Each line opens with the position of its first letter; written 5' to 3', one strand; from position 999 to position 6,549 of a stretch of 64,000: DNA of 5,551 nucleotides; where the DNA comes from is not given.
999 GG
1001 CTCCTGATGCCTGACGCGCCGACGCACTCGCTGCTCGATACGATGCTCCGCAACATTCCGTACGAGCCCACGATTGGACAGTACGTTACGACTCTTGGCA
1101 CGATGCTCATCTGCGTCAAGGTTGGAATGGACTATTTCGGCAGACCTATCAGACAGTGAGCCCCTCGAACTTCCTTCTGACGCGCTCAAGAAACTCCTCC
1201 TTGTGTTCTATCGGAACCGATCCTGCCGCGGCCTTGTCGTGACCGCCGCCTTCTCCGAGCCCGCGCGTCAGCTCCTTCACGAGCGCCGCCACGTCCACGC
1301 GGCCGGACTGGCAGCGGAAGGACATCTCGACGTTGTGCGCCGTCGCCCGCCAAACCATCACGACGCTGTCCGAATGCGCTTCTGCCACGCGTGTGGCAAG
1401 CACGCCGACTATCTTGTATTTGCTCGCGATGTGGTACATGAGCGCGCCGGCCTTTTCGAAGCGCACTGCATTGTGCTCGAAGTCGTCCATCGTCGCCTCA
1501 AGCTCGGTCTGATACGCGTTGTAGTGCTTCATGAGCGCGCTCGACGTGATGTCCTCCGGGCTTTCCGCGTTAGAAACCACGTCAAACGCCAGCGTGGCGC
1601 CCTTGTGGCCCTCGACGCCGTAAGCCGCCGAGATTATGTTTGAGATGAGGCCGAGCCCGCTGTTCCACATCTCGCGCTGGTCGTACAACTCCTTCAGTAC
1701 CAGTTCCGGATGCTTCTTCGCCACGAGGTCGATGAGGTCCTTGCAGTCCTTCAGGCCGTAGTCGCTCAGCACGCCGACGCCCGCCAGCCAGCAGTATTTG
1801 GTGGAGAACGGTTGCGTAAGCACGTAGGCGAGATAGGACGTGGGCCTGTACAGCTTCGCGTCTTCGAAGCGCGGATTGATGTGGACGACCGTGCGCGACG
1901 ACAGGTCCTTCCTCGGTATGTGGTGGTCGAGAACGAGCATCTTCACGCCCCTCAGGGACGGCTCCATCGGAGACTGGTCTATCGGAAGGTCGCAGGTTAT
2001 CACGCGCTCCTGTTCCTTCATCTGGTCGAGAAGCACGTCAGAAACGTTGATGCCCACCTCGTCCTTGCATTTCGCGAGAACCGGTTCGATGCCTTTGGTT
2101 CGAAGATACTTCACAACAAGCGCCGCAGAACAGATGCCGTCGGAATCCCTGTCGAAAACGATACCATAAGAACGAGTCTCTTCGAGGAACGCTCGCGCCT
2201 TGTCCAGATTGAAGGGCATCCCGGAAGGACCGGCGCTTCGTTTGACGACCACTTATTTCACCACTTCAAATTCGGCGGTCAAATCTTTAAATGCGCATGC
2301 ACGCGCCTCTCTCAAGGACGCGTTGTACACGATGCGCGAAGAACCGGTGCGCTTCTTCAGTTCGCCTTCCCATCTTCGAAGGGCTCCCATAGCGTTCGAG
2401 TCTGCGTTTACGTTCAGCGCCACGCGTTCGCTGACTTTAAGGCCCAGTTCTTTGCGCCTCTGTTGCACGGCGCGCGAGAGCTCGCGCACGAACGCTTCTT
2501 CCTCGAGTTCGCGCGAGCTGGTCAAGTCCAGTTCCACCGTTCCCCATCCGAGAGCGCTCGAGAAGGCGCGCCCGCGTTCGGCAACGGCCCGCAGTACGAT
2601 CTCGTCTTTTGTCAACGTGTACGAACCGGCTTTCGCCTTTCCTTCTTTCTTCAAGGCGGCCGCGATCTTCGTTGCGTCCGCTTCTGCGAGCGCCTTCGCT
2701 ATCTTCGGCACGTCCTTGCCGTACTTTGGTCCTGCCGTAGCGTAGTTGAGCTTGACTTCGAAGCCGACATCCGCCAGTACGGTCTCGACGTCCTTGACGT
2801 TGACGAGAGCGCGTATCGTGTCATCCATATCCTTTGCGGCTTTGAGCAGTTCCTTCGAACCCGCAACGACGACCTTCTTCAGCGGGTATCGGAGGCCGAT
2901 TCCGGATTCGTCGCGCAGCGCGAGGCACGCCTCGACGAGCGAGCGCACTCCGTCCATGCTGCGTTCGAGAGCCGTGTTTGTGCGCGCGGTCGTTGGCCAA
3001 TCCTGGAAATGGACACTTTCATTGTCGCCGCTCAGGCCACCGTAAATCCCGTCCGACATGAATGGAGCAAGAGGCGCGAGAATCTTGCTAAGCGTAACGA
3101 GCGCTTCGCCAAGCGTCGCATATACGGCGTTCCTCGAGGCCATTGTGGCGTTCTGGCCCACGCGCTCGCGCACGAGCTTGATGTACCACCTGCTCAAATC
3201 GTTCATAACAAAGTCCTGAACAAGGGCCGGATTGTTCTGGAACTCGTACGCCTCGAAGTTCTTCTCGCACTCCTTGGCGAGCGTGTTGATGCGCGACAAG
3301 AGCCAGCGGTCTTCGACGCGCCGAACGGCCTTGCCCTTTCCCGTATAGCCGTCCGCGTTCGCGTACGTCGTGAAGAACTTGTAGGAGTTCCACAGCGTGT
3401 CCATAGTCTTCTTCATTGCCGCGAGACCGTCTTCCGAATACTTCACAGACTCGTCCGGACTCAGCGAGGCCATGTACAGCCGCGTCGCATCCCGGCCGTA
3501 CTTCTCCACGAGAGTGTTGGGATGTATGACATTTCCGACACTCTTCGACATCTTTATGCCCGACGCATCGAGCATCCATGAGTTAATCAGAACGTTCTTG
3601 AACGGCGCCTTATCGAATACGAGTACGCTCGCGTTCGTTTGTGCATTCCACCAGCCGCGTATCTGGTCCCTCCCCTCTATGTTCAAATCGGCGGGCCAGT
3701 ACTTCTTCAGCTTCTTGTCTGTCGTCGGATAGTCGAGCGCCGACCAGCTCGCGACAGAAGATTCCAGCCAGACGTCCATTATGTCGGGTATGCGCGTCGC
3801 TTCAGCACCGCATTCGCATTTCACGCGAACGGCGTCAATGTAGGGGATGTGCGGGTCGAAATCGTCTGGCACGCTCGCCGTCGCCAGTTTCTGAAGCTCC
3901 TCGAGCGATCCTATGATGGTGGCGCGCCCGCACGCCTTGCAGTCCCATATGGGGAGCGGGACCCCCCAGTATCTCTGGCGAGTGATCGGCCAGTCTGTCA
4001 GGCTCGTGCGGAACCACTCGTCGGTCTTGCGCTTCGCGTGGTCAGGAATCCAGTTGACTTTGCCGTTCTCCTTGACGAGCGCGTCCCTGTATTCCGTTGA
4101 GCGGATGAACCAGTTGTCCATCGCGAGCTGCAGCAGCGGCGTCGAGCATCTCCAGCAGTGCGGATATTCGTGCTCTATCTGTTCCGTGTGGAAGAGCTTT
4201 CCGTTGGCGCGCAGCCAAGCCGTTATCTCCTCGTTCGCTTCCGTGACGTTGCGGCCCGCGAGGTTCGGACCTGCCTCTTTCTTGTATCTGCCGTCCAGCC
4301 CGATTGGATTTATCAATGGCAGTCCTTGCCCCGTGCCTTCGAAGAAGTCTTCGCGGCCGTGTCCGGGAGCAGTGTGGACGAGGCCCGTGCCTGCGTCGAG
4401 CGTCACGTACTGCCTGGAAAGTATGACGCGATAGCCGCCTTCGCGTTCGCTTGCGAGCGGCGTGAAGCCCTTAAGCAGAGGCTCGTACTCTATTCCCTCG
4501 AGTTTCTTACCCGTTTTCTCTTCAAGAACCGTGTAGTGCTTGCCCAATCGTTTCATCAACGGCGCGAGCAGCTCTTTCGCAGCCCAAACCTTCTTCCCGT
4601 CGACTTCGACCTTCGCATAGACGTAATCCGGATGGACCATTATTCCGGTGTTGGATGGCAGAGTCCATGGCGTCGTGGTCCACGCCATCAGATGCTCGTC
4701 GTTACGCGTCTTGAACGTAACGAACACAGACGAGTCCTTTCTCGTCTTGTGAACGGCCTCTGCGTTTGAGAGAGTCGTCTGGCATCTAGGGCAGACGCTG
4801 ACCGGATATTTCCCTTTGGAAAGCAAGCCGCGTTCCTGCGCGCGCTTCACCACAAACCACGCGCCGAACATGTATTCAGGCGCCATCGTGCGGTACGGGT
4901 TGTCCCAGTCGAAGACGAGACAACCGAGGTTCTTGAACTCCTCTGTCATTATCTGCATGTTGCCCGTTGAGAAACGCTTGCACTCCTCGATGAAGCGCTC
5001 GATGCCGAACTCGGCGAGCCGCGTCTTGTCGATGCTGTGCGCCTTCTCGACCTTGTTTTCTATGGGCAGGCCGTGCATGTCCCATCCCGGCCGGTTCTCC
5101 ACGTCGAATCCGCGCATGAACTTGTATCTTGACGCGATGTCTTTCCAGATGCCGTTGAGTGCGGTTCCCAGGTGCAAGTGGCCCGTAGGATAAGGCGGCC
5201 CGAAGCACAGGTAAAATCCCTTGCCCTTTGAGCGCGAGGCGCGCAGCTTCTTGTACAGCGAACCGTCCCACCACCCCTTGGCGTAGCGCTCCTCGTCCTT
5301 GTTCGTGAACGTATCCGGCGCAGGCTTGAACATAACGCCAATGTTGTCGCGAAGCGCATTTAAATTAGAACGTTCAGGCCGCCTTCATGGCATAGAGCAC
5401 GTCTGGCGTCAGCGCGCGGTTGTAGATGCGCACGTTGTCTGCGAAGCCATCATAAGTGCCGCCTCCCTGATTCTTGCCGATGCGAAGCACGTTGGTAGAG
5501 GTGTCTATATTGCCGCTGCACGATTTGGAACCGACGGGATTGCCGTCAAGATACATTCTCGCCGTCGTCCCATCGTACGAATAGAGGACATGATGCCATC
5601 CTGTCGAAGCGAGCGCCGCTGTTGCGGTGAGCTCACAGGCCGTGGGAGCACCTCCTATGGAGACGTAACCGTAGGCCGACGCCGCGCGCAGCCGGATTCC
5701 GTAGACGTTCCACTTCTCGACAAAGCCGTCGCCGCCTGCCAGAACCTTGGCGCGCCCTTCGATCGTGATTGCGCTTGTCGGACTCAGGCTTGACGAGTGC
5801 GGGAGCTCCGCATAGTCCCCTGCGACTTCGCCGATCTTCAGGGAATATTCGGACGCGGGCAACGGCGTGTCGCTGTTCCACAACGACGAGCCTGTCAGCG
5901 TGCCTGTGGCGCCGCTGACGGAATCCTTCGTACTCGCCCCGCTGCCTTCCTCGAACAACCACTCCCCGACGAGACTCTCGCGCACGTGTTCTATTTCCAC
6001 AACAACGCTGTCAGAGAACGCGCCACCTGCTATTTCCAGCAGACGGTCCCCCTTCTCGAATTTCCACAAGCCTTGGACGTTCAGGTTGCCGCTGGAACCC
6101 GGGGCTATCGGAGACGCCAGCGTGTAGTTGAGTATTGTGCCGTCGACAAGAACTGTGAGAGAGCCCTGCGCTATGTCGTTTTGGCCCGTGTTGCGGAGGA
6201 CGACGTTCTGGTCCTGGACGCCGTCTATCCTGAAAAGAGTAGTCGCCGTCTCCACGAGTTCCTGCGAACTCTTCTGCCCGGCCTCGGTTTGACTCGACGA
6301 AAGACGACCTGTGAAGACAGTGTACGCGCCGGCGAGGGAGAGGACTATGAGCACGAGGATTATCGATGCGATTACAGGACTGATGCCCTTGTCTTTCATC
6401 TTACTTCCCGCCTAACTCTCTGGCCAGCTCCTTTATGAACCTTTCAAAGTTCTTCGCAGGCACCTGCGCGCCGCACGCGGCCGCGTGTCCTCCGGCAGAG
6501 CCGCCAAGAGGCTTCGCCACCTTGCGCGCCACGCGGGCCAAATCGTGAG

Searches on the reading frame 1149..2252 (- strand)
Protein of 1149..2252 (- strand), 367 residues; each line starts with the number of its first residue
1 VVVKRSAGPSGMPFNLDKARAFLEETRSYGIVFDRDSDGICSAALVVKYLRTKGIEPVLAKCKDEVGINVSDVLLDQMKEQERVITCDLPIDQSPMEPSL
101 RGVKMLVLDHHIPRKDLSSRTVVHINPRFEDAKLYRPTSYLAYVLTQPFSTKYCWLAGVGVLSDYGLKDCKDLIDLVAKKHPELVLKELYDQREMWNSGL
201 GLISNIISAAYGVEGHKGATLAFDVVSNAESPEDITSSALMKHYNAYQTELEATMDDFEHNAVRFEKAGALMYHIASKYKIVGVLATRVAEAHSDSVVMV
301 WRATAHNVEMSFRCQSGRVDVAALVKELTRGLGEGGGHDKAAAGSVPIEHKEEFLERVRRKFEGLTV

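Call 54: search_protein_families(library=pfam, max_evalue=0.00001, proteins=[window:1149-2252:-])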
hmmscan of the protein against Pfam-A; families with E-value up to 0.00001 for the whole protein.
window:1149-2252:- (367 aa): 2 families
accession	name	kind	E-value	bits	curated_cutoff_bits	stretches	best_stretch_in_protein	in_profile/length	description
PF02272.25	DHHA1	-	2.9e-11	44.2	25.9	1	279-362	15-100/102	DHHA1 domain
PF01368.27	DHH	-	4.2e-09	37.2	28.1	1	31-147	4-103/125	DHH family, N-terminal domain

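Call 66: find_encoding_contigs(protein=window:1149-2252:-, flank=10000, max_places=4)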
Protein window:1149-2252:- (367 aa): no gene with exactly this product is on record in the collection.

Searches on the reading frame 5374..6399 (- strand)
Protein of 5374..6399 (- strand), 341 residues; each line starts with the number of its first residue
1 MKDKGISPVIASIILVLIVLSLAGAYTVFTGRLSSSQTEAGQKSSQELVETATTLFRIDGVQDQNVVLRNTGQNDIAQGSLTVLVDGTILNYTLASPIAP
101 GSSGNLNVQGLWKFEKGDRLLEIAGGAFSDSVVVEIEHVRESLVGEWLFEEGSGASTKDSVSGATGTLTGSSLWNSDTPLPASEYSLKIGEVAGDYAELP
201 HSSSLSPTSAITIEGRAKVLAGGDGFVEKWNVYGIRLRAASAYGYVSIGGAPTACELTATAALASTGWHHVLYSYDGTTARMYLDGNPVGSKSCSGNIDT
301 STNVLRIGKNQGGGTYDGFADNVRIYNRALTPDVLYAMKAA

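Call 54: search_protein_families(library=pfam, max_evalue=0.00001, proteins=[window:5374-6399:-])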
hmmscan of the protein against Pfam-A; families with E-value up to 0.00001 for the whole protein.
window:5374-6399:- (341 aa): 1 family
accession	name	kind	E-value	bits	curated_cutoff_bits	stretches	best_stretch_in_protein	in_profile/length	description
PF13385.13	Laminin_G_3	-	8e-22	78.4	27.6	1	194-333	4-148/151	Concanavalin A-like lectin/glucanases superfamily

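Call 74: find_encoding_contigs(protein=window:5374-6399:-, flank=10000, max_places=4)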
Protein window:5374-6399:- (341 aa): 4 contigs read that carry it; 3 places shown.
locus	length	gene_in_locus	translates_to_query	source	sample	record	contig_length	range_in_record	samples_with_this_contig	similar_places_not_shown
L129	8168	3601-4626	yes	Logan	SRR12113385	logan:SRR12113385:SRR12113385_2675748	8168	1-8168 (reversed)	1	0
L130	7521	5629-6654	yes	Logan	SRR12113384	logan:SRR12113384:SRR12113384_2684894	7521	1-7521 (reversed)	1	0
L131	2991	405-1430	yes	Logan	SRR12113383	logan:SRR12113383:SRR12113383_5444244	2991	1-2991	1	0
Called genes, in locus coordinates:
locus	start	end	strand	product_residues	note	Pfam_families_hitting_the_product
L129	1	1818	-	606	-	?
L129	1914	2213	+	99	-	PF01741:MscL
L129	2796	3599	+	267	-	PF02272:DHHA1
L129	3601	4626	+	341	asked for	PF13385:Laminin_G_3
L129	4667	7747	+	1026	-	PF00133:tRNA-synt_1, PF01406:tRNA-synt_1e (faint), PF09334:tRNA-synt_1g (weak), PF08264:Anticodon_1, PF19302:DUF5915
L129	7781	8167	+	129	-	?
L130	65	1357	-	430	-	PF01336:tRNA_anti-codon, PF00152:tRNA-synt_2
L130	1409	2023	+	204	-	PF09335:VTT_dom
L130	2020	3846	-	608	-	PF08915:tRNA-Thr_ED, PF00587:tRNA-synt_2b, PF03129:HGTP_anticodon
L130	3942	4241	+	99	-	PF01741:MscL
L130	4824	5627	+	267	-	PF02272:DHHA1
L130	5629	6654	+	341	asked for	PF13385:Laminin_G_3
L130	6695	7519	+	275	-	?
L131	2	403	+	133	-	?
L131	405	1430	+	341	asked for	PF13385:Laminin_G_3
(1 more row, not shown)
